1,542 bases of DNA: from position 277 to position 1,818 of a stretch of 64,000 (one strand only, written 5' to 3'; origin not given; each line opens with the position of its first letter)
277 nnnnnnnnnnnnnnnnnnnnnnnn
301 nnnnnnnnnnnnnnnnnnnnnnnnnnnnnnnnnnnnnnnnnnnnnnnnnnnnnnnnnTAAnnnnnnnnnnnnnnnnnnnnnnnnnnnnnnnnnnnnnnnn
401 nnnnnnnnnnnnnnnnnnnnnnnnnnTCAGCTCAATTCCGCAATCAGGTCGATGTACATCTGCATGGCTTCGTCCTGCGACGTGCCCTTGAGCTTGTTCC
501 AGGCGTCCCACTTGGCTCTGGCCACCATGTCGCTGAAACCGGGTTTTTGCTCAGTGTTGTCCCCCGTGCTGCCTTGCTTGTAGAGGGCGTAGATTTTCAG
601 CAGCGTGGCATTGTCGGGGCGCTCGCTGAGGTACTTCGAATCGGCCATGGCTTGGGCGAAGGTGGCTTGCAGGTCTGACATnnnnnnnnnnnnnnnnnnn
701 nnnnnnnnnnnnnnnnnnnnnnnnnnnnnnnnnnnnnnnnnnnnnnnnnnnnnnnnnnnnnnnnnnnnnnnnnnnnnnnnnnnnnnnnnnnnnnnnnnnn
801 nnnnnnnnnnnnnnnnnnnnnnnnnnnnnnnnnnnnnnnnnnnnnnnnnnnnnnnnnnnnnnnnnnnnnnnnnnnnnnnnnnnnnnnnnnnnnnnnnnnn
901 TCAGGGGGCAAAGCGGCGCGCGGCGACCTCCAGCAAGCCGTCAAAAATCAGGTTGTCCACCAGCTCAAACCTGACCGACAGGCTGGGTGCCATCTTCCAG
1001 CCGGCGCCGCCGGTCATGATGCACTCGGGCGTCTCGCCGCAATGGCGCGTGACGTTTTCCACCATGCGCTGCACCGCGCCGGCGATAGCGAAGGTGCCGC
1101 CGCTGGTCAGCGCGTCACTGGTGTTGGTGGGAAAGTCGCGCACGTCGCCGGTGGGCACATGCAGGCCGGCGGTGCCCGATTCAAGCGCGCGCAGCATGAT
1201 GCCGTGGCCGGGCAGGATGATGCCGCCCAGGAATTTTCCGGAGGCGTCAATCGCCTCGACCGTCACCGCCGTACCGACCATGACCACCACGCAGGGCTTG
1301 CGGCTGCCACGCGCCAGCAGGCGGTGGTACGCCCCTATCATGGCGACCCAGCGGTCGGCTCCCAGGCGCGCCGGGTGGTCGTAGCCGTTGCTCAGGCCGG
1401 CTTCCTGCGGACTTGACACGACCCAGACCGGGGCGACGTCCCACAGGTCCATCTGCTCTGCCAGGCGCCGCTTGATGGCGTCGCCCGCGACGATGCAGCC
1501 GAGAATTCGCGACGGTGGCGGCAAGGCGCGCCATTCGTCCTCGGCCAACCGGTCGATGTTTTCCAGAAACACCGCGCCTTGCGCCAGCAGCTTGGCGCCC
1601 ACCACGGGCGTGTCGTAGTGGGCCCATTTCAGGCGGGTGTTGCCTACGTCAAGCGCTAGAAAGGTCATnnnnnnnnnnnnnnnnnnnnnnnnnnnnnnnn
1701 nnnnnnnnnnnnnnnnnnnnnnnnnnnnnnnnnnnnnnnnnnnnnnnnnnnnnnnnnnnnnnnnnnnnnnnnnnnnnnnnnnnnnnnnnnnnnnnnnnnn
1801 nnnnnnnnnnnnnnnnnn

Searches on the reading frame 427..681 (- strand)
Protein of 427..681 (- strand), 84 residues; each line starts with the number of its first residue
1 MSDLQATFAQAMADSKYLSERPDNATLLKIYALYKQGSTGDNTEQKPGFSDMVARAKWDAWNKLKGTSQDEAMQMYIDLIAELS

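Call 3: search_protein_families(library=pfam, proteins=[window:427-681:-], max_evalue=0.01)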
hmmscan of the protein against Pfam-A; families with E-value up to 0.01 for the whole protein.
window:427-681:- (84 aa): 1 family
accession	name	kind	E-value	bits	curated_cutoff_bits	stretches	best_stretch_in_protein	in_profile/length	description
PF00887.24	ACBP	-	2.2e-28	98.7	28.3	1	5-80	1-76/76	Acyl CoA binding protein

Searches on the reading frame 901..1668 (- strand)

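Call 3: search_protein_families(library=pfam, proteins=[window:901-1668:-], max_evalue=0.01)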
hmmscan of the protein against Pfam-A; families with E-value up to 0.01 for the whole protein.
window:901-1668:- (255 aa): 1 family
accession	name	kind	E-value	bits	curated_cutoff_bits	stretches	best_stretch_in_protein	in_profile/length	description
PF03309.20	Pan_kinase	-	1.3e-48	166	24.7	1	3-204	1-204/205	Type III pantothenate kinase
